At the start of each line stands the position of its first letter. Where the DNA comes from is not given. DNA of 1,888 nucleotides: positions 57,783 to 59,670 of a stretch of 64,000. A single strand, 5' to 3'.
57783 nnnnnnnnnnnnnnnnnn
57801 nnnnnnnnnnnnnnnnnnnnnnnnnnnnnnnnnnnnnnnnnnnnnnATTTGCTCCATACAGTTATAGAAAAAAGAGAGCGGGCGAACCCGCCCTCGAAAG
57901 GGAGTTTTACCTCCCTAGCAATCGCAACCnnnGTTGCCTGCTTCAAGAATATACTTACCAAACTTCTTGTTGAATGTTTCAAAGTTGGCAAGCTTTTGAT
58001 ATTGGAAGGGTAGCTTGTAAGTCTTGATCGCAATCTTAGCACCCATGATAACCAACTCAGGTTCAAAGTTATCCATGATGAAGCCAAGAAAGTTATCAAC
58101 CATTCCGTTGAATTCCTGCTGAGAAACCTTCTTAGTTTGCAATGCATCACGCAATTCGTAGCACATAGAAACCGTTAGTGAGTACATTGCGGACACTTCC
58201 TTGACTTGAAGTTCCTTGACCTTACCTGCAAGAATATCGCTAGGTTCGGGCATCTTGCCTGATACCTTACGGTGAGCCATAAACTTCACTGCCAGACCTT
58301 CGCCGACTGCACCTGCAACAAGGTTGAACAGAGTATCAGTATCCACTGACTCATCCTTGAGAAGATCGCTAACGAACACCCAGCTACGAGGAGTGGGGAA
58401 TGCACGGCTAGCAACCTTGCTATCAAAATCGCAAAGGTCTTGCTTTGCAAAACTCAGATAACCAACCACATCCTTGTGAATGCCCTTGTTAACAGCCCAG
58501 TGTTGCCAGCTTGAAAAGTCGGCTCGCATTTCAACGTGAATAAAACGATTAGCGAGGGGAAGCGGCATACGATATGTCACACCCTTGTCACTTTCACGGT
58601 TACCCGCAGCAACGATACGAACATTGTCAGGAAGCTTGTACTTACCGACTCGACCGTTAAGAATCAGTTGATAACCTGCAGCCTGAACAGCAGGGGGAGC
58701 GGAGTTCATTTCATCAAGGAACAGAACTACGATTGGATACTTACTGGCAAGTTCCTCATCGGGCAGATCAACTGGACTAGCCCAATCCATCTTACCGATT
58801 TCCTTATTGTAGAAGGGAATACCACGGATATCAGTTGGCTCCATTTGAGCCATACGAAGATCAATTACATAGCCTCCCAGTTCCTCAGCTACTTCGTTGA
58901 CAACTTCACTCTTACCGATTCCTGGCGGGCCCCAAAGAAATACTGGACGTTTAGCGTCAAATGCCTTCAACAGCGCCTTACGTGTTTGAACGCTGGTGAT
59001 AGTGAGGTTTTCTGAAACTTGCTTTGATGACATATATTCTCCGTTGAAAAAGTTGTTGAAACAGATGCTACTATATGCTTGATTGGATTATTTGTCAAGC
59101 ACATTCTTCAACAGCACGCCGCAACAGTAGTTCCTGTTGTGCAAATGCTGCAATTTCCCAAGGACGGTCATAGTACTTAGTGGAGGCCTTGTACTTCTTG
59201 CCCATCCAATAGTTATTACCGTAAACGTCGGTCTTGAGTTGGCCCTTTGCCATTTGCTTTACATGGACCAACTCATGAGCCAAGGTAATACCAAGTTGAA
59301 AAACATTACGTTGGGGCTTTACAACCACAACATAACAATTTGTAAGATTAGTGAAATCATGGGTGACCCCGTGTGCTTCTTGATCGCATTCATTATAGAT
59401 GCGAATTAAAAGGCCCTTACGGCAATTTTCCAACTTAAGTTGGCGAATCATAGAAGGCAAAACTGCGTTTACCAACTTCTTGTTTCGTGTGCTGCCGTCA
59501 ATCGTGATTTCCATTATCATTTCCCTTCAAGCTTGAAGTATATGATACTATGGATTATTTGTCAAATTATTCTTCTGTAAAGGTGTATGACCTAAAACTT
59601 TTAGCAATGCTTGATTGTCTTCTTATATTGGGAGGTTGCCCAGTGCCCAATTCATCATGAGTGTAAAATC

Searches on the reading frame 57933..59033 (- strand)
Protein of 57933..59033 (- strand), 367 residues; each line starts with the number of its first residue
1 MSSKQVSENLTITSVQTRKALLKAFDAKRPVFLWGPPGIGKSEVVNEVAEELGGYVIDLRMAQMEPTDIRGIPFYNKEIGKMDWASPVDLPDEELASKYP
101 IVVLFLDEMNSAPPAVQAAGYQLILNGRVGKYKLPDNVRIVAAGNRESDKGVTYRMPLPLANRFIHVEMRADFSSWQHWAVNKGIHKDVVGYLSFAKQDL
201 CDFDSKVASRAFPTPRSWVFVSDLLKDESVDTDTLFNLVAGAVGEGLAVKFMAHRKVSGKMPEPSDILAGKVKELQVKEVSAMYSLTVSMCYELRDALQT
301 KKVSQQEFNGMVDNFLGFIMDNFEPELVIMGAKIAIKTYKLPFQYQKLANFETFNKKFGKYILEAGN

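Call 16: search_protein_families(library=pfam, max_evalue=0.01, proteins=[window:57933-59033:-])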
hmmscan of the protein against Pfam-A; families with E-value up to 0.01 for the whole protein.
window:57933-59033:- (367 aa): 8 families
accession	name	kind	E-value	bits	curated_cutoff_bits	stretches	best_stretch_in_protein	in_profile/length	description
PF00004.35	AAA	-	1.6e-06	29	21.2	1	31-146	1-110/131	ATPase family associated with various cellular activities (AAA)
PF07728.20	AAA_5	-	3.8e-06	27.4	22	1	30-148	1-125/139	AAA domain (dynein-related subfamily)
PF07726.17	AAA_3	-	1.2e-05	25.7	27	1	31-165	2-130/131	ATPase family associated with various cellular activities (AAA)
PF13191.12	AAA_16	-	1.4e-05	26.1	32.6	1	19-58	10-57/167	AAA ATPase domain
PF20030.5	bpMoxR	-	0.00025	20.6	27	1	27-71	30-75/205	MoxR domain in the MoxR-vWA-beta-propeller ternary systems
PF05673.19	DUF815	-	0.00026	20.7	23.8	1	21-146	47-151/249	Protein of unknown function (DUF815)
PF07724.20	AAA_2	-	0.0012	19.3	27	1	32-150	7-129/166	AAA domain (Cdc48 subfamily)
PF00158.32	Sigma54_activat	-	0.0051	17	20.2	0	103-152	96-149/168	Sigma-54 interaction domain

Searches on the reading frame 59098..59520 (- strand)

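Call 16: search_protein_families(library=pfam, max_evalue=0.01, proteins=[window:59098-59520:-])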
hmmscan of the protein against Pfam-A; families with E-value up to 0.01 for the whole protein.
window:59098-59520:- (141 aa): 1 family
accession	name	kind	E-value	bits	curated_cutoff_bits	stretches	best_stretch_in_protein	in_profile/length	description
PF20573.4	DUF6782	-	0.0015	18.3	27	1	12-98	30-112/241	Putative metallopeptidase family (DUF6782)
